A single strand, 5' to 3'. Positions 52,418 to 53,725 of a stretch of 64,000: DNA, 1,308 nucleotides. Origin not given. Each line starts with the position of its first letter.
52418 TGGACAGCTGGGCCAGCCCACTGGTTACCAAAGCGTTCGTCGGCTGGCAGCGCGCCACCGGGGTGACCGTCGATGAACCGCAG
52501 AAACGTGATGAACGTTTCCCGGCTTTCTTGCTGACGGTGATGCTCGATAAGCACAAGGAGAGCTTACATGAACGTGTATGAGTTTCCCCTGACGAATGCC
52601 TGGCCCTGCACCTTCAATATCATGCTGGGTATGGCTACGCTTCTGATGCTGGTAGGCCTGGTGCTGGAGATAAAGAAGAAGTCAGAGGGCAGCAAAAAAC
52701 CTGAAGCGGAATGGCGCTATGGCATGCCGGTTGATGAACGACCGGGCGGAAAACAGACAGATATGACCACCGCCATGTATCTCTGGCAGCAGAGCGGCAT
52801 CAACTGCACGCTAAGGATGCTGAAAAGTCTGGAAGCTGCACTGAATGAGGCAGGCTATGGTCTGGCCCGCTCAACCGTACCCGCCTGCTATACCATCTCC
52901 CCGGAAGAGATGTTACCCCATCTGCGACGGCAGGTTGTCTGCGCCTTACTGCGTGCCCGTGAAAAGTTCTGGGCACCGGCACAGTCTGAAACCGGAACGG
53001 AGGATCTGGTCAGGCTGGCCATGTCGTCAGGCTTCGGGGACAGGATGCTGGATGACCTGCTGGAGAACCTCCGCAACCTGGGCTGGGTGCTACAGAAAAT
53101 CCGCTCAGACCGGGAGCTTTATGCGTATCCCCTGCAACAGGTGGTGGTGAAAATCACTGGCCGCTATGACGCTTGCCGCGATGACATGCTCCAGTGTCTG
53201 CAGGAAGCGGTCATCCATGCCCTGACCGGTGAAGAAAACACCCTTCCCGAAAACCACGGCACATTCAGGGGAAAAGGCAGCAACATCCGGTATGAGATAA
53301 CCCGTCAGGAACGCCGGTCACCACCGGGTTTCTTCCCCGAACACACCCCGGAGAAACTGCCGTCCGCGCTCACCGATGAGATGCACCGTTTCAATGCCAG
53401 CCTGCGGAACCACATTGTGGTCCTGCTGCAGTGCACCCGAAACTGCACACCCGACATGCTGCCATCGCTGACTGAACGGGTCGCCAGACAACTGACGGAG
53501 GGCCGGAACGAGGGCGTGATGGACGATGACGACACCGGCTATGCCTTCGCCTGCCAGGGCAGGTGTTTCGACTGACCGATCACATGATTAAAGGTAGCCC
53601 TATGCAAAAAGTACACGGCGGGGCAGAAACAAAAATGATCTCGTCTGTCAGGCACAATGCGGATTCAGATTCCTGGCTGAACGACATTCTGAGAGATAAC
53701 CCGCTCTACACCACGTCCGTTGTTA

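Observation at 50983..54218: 3.2-kb cargo block of seven ORFs inserted between traW and traU, marked by a diverged duplicate of the traW 3' end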

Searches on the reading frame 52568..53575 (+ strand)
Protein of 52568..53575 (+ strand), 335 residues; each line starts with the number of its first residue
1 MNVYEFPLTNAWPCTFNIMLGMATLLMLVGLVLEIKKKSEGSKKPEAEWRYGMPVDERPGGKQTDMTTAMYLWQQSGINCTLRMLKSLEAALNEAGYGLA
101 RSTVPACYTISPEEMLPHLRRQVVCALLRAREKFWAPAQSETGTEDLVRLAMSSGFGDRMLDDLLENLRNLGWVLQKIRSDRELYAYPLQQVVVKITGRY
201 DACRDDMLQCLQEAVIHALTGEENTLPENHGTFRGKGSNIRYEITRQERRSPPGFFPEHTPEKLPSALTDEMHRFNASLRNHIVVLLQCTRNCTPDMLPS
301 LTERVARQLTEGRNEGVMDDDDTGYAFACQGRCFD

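Call 8: search_protein_families(library=pfam, proteins=[window:52568-53575:+], max_evalue=1)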
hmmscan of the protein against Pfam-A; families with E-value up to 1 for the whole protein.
window:52568-53575:+ (335 aa): 1 family
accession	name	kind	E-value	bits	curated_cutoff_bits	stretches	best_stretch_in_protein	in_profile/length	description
PF14407.11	Frankia_peptide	-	0.076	13.8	48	0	83-107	18-42/63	Ribosomally synthesized peptide prototyped by Frankia Franean1_4349.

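Call 9: search_protein_families(library=ncbifam, proteins=[window:52568-53575:+], max_evalue=1)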
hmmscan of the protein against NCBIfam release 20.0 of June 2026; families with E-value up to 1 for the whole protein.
window:52568-53575:+ (335 aa): 0 families

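Call 10: search_protein_families(library=padloc, proteins=[window:52568-53575:+], max_evalue=1)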
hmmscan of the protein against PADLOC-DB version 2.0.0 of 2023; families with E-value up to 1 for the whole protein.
window:52568-53575:+ (335 aa): 0 families

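Call 15: search_dna_similar(query=window:52568-53575:+, collection=plasmids, mode=protein, max_rows=60, max_evalue=0.001)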
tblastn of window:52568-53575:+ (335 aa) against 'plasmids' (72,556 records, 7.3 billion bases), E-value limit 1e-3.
Records with a match: 103; places in all: 103; records where one place covers at least 80% of the query: 26.
Best place of each record, by identity: <60% 103.
By first word of the organism name: Enterobacter 71; Citrobacter 22; Kosakonia 7; Cronobacter 1; Salmonella 1; Klebsiella 1.
By predicted mobility (MOB-suite, as given by PLSDB): conjugative 84; non-mobilizable 19.
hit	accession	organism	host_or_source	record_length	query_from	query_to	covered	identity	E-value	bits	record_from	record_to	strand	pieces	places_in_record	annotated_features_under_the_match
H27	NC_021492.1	Enterobacter sp. R4-368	-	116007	13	335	96%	52.4%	8e-101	332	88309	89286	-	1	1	hypothetical protein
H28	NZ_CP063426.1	Kosakonia pseudosacchari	-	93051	13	335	96%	51.7%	3e-96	318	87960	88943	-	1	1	hypothetical protein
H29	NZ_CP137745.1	Kosakonia sacchari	Cinnamomum camphora,mixed culture,bark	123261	24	335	93%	52.8%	2e-97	322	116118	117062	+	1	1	hypothetical protein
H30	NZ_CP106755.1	Kosakonia sp. ML.JS2a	Ficus microcarpa,Pure isolate,aerial ...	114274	20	327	92%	41.9%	3e-56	204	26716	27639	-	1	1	hypothetical protein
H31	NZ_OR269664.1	Kosakonia cowanii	-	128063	40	330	87%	32.3%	2e-35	143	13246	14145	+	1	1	hypothetical protein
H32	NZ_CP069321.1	Kosakonia cowanii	Pogostemon cablin (Blanco) Benth.,cell ...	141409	22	330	92%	30.3%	7e-38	150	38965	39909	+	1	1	hypothetical protein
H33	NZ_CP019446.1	Kosakonia cowanii JCM 10956 = DSM 18146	-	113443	48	330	84%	32.2%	1e-38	153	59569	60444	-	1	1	hypothetical protein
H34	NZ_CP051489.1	Kosakonia sp. SMBL-WEM22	culture,seawater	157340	46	330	85%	31.6%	7e-35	142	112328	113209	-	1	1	hypothetical protein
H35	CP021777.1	Enterobacter cloacae complex sp.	-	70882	21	329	92%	26.5%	3e-17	90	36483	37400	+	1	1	hypothetical protein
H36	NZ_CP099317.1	Enterobacter hormaechei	culture,Pooled sediment sample ...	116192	21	329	92%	25.3%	9e-19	95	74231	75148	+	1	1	hypothetical protein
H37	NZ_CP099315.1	Enterobacter hormaechei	culture,Pooled sediment sample ...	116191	21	329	92%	25.3%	9e-19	95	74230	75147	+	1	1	hypothetical protein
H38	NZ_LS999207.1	Enterobacter hormaechei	-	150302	21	329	92%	25.3%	9e-19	95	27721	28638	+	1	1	hypothetical protein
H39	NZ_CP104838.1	Enterobacter cloacae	Homo sapiens,other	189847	21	329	92%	25.2%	4e-17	90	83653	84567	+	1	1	hypothetical protein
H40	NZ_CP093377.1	Cronobacter sakazakii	Homo sapiens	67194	21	330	93%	25.0%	2e-12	76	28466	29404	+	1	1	hypothetical protein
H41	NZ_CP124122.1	Enterobacter hormaechei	Homo sapiens,other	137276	21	329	92%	24.4%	7e-17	89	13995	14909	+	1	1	hypothetical protein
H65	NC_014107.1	Enterobacter cloacae subsp. cloacae ATCC 13047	-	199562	84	328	73%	28.2%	2e-17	91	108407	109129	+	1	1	hypothetical protein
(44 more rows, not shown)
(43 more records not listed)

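Call 18: get_annotated_region(hit=H65, flank=4000)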
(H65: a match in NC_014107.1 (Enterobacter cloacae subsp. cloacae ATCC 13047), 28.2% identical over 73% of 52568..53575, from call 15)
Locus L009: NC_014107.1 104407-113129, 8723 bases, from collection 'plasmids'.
description: Enterobacter cloacae subsp. cloacae ATCC 13047 plasmid pECL_A, complete sequence
organism: Enterobacter cloacae subsp. cloacae ATCC 13047 (NCBI taxid 716541)
taxonomy: Bacteria; Pseudomonadota; Gammaproteobacteria; Enterobacterales; Enterobacteriaceae; Enterobacter; Enterobacter cloacae; Enterobacter cloacae subsp. cloacae ATCC 13047
host: -; source: -; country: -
typing (MOB-suite, as given by PLSDB): conjugative; replicon IncFIB,IncFII,rep_cluster_2358; relaxase MOBF,MOBP; mating-pair formation MPF_F
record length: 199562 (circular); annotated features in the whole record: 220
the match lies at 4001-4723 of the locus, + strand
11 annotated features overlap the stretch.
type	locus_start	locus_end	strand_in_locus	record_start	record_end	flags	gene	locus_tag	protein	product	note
CDS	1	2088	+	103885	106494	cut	traC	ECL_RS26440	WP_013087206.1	type IV secretion system protein TraC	-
CDS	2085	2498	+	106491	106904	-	trbI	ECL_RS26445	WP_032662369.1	type-F conjugative transfer system protein TrbI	-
CDS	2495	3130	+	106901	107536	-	traW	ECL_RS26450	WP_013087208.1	type-F conjugative transfer system protein TraW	-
CDS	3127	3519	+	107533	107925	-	-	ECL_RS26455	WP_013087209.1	hypothetical protein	-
CDS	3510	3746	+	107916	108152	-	-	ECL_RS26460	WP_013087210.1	hypothetical protein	-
CDS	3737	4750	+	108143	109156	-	-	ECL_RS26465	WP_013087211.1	hypothetical protein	-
CDS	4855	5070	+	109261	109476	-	-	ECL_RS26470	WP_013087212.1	hypothetical protein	-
CDS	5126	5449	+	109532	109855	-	-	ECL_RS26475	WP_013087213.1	hypothetical protein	-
CDS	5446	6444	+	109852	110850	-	traU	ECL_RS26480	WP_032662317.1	conjugal transfer pilus assembly protein TraU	-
CDS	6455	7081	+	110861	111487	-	trbC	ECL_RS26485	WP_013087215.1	type-F conjugative transfer system pilin assembly protein TrbC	-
CDS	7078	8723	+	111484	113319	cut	traN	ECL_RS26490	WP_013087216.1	type-F conjugative transfer system mating-pair stabilization protein TraN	-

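Call 19: get_annotated_region(hit=H36, flank=4000)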
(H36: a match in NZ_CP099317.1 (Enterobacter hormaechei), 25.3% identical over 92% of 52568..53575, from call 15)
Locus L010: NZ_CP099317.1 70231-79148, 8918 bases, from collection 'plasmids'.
description: Enterobacter hormaechei strain RHB44-SE-C02 plasmid unnamed1, complete sequence
organism: Enterobacter hormaechei (NCBI taxid 158836)
taxonomy: Bacteria; Pseudomonadota; Gammaproteobacteria; Enterobacterales; Enterobacteriaceae; Enterobacter; Enterobacter hormaechei
host: -; source: culture,Pooled sediment sample collected from floor of poultry farm; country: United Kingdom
typing (MOB-suite, as given by PLSDB): conjugative; replicon IncFIB,IncFII; relaxase MOBF; mating-pair formation MPF_F
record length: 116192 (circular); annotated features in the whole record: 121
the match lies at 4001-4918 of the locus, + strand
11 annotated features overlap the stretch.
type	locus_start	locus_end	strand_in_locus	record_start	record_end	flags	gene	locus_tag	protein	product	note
CDS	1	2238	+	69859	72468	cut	traC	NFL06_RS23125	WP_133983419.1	type IV secretion system protein TraC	-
CDS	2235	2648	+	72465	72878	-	trbI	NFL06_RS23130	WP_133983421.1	type-F conjugative transfer system protein TrbI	-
CDS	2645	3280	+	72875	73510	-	traW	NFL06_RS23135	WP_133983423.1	type-F conjugative transfer system protein TraW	-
CDS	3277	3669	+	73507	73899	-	-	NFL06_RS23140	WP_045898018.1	hypothetical protein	-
CDS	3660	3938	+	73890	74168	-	-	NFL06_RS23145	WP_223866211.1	hypothetical protein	-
CDS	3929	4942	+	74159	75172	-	-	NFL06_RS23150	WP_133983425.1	hypothetical protein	-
CDS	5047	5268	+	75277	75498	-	-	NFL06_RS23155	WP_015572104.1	hypothetical protein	-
CDS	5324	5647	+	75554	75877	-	-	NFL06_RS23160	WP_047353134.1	hypothetical protein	-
CDS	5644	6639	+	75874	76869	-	traU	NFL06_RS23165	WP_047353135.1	conjugal transfer pilus assembly protein TraU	-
CDS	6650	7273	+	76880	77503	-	trbC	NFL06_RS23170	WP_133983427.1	type-F conjugative transfer system pilin assembly protein TrbC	-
CDS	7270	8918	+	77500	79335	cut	traN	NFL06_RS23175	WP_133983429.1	type-F conjugative transfer system mating-pair stabilization protein TraN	-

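Call 20: find_homologous_proteins(query=window:52568-53575:+, max_evalue=0.001)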
Query window:52568-53575:+ (335 aa): 10 proteins with E <= 0.001 among 2459 candidates.
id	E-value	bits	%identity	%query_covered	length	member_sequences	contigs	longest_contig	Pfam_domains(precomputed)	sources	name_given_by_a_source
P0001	1.4e-229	779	100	100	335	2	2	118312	-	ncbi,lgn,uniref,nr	ncbi:hypothetical protein FEI17_27165 (plasmid) [Kosakonia radicincitans]|uniref:hypothetical protei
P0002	8.0e-99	349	52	94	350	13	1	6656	-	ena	-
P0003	5.6e-96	340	50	96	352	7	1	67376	-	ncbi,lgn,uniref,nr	ncbi:hypothetical protein [Kosakonia sacchari]|uniref:hypothetical protein n=1 Tax=Kosakonia sacchar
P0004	7.6e-94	333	48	100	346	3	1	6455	-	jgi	jgi:hypothetical protein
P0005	8.5e-93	329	48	96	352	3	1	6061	-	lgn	-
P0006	7.6e-92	326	47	100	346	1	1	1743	-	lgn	-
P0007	3.4e-88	314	48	100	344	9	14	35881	-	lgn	-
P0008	2.4e-87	311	48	100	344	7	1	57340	-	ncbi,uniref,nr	ncbi:hypothetical protein [Kosakonia radicincitans]|uniref:hypothetical protein n=1 Tax=Kosakonia ra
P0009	5.5e-81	290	44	96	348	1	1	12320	-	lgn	-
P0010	8.0e-80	286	44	96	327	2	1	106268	-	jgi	-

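Call 22: find_homologous_proteins(query=A2, max_evalue=0.001)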
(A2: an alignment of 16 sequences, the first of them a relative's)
Query A2 (16 sequences) (335 aa, profile of the alignment): 54 proteins with E <= 0.001 among 8000 candidates.
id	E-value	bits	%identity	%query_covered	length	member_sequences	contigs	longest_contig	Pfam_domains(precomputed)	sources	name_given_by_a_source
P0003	3.9e-157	541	50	96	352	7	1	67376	-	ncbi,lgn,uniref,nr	ncbi:hypothetical protein [Kosakonia sacchari]|uniref:hypothetical protein n=1 Tax=Kosakonia sacchar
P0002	3.9e-157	541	52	94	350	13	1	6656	-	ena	-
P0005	8.4e-156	536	48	96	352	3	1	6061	-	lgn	-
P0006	6.9e-152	524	47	100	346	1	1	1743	-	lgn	-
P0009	8.4e-148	510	44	96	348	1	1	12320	-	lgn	-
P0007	3.8e-147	508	48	100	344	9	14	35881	-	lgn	-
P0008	2.7e-146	505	48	100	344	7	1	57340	-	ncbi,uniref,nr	ncbi:hypothetical protein [Kosakonia radicincitans]|uniref:hypothetical protein n=1 Tax=Kosakonia ra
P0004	2.6e-143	495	48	100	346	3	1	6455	-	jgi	jgi:hypothetical protein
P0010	5.1e-140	485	44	96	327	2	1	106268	-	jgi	-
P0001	1.1e-134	467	100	100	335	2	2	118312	-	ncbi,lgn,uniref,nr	ncbi:hypothetical protein FEI17_27165 (plasmid) [Kosakonia radicincitans]|uniref:hypothetical protei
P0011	1.1e-116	408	25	92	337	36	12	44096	-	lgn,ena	-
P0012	2.1e-116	407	28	73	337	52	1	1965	-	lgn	-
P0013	5.8e-109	382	44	93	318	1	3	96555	-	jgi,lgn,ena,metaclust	metaclust:\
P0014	2.4e-108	380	26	73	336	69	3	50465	-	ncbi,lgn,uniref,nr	ncbi:hypothetical protein CIW62_22430 [Enterobacter cloacae]|uniref:hypothetical protein n=1 Tax=Ent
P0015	2.0e-105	371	25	73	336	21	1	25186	-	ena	-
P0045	1.5e-46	177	28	28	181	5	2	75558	-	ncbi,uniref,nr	ncbi:hypothetical protein [Enterobacter bugandensis]|uniref:hypothetical protein n=1 Tax=Enterobacte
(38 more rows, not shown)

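Call 33: search_protein_families(library=phrogs, proteins=[window:52568-53575:+], max_evalue=0.1)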
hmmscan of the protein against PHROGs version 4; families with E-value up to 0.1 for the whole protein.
window:52568-53575:+ (335 aa): 0 families

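Call 34: predict_structure(alignment_id=A3)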
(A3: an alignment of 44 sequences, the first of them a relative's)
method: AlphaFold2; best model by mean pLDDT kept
length: 335 residues; sequences in the alignment: 44
mean_pLDDT: 81.9   pTM: 0.66
mean pLDDT of the five models: 81.9, 80.9, 79.8, 79.5, 79.0
residues with pLDDT >= 90: 174; 70-90: 88; 50-70: 43; < 50: 30
segments of 3 or more residues with pLDDT < 50: 1-15, 42-47, 224-227
pLDDT, mean of each block of 10 residues (from residue 1): 35 50 76 72 49 51 60 82 94 94 77 92 96 93 96 96 93 92 88 94 93 86 55 78 91 80 86 89 95 88 95 93 93 88
secondary structure, 60 per line:
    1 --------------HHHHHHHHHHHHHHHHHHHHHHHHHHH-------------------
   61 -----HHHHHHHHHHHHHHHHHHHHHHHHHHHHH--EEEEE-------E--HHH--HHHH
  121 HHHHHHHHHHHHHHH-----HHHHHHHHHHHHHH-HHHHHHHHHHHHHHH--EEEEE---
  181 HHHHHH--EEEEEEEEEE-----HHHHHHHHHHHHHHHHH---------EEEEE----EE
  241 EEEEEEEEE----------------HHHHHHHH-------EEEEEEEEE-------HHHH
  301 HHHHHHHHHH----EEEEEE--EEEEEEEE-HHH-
elements in order: H15-41 H66-94 E97-101 H117-135 H141-154 H156-170 E173-177 H181-186 E189-198 H204-220 E230-234 E239-249 H266-273 E281-289 H297-310 E315-320 E323-330

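Call 36: search_protein_representatives(alignment_id=A3)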
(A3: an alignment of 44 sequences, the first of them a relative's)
Query: 44 sequences, 338 profile positions. Proteins with E-value up to 0.001 (for the whole library): 221; up to 1e-10: 76; up to 1e-30: 29. The best 150 are listed.
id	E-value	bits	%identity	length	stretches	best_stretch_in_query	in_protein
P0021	3.8e-151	519.0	-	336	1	1-337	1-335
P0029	6.1e-138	475.6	-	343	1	1-336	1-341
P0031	1.6e-128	444.6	-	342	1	1-336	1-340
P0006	7.2e-120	416.2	-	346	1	1-337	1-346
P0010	5.5e-111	386.9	-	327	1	16-337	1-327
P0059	2.3e-100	352.1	-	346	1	1-333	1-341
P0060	1.8e-87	309.6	-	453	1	49-336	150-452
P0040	2.1e-86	306.1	-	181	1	1-181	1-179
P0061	4.6e-75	268.8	-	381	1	1-335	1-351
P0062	3.9e-72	259.2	-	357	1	29-334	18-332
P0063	6.7e-68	245.3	-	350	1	25-333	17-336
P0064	1.2e-67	244.5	-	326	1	33-334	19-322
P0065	1.7e-66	240.7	-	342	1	1-335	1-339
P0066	4.3e-64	232.8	-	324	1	23-331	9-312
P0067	2.7e-62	226.9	-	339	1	52-331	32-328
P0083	4.1e-29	117.8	-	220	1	182-333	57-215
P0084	7.1e-28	113.7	-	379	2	41-184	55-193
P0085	8.8e-27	110.1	-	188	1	26-183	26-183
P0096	1.0e-19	86.9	-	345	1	158-332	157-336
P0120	1.2e-12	63.7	-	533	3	75-173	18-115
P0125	2.2e-11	59.5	-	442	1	151-334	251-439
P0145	1.1e-08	50.6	-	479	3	70-179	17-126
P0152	2.2e-08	49.6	-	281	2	74-176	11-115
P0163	3.5e-07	45.7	-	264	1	75-189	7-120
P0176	8.2e-07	44.5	-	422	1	74-178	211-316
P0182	1.5e-06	43.6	-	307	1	27-179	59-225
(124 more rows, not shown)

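Call 37: search_protein_families(library=pfam, proteins=[P0120, P0145, P0176, P0125, P0060, P0084, P0152, P0163, P0182, P0096], max_evalue=0.01)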
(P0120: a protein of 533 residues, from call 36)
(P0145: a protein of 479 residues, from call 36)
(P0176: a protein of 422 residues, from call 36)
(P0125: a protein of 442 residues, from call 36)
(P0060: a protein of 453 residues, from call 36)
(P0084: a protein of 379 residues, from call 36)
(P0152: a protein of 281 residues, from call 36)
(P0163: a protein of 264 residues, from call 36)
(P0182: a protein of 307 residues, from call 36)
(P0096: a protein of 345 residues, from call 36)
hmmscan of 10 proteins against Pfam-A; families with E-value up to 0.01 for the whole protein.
P0120 (533 aa): 0 families

P0145 (479 aa): 2 families
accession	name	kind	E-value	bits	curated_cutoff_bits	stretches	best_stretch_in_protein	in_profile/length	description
PF16770.11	RTT107_BRCT_5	-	0.00062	20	27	0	357-411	10-66/100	Regulator of Ty1 transposition protein 107 BRCT domain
PF12186.13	AcylCoA_dehyd_C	-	0.0016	19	27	1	422-468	49-93/111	Acyl-CoA dehydrogenase C terminal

P0176 (422 aa): 0 families

P0125 (442 aa): 0 families

P0060 (453 aa): 0 families

P0084 (379 aa): 0 families

P0152 (281 aa): 0 families

P0163 (264 aa): 0 families

P0182 (307 aa): 0 families

P0096 (345 aa): 0 families

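Call 63: fold_search(model_id=the predicted structure, library=viral)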
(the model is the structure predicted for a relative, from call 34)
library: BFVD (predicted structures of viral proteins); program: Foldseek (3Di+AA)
matches with E <= 10: 581; with E <= 0.001: 0
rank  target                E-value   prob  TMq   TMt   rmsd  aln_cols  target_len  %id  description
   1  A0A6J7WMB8            2.6e-02  0.66  0.16  0.30  10.5       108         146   11  Uncharacterized protein [uncultured Caudovirales phage]
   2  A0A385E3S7            7.6e-02  0.23  0.15  0.24  15.8       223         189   11  (no name in the UniProt tables at hand)
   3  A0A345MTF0            7.6e-02  0.21  0.15  0.23  20.4       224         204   12  (no name in the UniProt tables at hand)
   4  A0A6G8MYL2            8.5e-02  0.12  0.13  0.19  11.7       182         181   12  Uncharacterized protein [Cedratvirus kamchatka]
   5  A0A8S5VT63            1.1e-01  0.30  0.15  0.17   9.1       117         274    9  (no name in the UniProt tables at hand)
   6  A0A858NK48            1.3e-01  0.23  0.15  0.18  11.9       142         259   13  (no name in the UniProt tables at hand)
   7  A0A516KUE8            1.4e-01  0.13  0.11  0.23  11.5       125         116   13  DUF7252 domain-containing protein [Microbacterium phage Sharkboy]
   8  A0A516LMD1            1.4e-01  0.10  0.10  0.19  12.3       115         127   13  (no name in the UniProt tables at hand)
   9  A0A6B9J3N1            1.5e-01  0.33  0.12  0.30   9.7       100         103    8  Uncharacterized protein [Rhizobium phage RL2RES]
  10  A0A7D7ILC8            1.5e-01  0.16  0.10  0.19   8.7        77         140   19  (no name in the UniProt tables at hand)
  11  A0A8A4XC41            1.5e-01  0.15  0.15  0.19  15.9       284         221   10  Uncharacterized protein [Emberiza pusilla Chaphamaparvovirus]
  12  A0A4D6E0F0            1.5e-01  0.08  0.09  0.19  14.4       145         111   12  (no name in the UniProt tables at hand)
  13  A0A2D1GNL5            1.6e-01  0.06  0.12  0.13  18.0       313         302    8  (no name in the UniProt tables at hand)
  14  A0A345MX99            1.7e-01  0.25  0.16  0.19   9.7       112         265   12  (no name in the UniProt tables at hand)
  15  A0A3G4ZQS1            1.8e-01  0.10  0.14  0.14  16.1       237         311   10  Eukaryotic translation initiation factor eIF-2 alpha [Terrestrivirus sp.]
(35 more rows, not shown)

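Call 76: find_encoding_contigs(protein=P0045, flank=5000, max_places=2)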
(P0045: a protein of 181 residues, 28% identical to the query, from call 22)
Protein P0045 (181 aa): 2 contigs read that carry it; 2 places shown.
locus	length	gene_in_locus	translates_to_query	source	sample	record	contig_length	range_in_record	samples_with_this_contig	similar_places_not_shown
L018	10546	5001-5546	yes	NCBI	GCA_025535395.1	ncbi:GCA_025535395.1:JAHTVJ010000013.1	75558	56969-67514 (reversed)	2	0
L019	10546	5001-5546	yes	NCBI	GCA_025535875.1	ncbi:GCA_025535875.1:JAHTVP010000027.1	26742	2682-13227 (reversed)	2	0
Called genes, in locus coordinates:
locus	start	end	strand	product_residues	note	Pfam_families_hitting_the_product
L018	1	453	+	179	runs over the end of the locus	PF09676:TraV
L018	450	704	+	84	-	-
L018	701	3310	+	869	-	PF11130:TraC_F_IV, PF19044:P-loop_TraG, PF12846:AAA_10 (faint)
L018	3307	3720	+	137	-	PF09677:TrbI_Ftype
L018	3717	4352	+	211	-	-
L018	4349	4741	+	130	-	-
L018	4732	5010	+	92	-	-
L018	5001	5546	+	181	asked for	-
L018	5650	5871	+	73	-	-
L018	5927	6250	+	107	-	-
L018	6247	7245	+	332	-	PF06834:TraU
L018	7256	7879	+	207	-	PF09673:TrbC_Ftype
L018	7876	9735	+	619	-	PF06986:F_T4SS_TraN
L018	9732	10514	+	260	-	PF13728:TraF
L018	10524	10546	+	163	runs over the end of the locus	-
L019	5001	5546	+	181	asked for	-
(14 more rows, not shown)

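Call 98: search_dna_similar(query=P0083, collection=plasmids, mode=protein, max_rows=25, max_evalue=0.001, rows=spread)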
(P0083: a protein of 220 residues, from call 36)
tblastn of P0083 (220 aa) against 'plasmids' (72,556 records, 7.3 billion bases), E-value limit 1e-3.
Records with a match: 128; places in all: 128; records where one place covers at least 80% of the query: 9.
Best place of each record, by identity: 60-80% 6; <60% 122.
By first word of the organism name: Enterobacter 71; Citrobacter 30; Kosakonia 7; Pantoea 7; Escherichia 6; Pseudomonas 2; Salmonella 1; Rahnella 1; Cedecea 1; Cronobacter 1; and 1 more.
By predicted mobility (MOB-suite, as given by PLSDB): conjugative 92; non-mobilizable 36.
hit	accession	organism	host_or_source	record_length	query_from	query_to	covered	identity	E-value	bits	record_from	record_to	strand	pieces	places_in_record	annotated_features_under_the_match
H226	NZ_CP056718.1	Citrobacter sp. RHBSTW-00599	culture,Freshwater sample from upstream ...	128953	25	219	89%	74.9%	6e-94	307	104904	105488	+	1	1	hypothetical protein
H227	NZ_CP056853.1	Citrobacter freundii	culture,Freshwater sample from ...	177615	24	216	88%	71.8%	2e-53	323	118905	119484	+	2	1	hypothetical protein (x2)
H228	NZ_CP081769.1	Escherichia coli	-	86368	59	218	73%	55.9%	2e-46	171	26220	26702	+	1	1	hypothetical protein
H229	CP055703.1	Citrobacter freundii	culture,Pooled pig faecal samples ...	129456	59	218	73%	55.9%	2e-46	171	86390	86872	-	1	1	hypothetical protein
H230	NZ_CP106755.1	Kosakonia sp. ML.JS2a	Ficus microcarpa,Pure isolate,aerial ...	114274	62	217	71%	34.0%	2e-17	87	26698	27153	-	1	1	hypothetical protein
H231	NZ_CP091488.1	Enterobacter cloacae complex sp. ECL411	cell culture,urine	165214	55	215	73%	31.7%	6e-16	83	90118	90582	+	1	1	hypothetical protein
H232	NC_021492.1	Enterobacter sp. R4-368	-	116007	59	211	70%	32.9%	2e-13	76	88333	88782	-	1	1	hypothetical protein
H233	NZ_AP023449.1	Enterobacter roggenkampii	Homo sapiens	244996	54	215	74%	30.3%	8e-13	74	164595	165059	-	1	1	hypothetical protein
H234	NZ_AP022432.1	Enterobacter kobei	-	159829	54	215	74%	30.1%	2e-13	76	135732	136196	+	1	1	hypothetical protein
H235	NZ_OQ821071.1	Enterobacter hormaechei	-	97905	54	215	74%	29.4%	8e-13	74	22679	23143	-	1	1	hypothetical protein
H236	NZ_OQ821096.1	Enterobacter hormaechei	-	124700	54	215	74%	29.4%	8e-13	74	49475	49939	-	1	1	hypothetical protein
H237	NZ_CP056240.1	Citrobacter freundii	culture,Wastewater effluent sample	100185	58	216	72%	30.0%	5e-10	66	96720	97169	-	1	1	hypothetical protein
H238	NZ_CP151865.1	Citrobacter freundii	Homo sapiens,Rectal swab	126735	58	216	72%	30.0%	6e-10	66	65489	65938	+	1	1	hypothetical protein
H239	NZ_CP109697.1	Enterobacter asburiae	whole organism,Hopper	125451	62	213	69%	30.4%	6e-9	62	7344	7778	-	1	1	hypothetical protein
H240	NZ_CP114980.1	Enterobacter hormaechei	dog,pure culture,Kidney stone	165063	62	213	69%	30.4%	6e-9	62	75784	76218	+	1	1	hypothetical protein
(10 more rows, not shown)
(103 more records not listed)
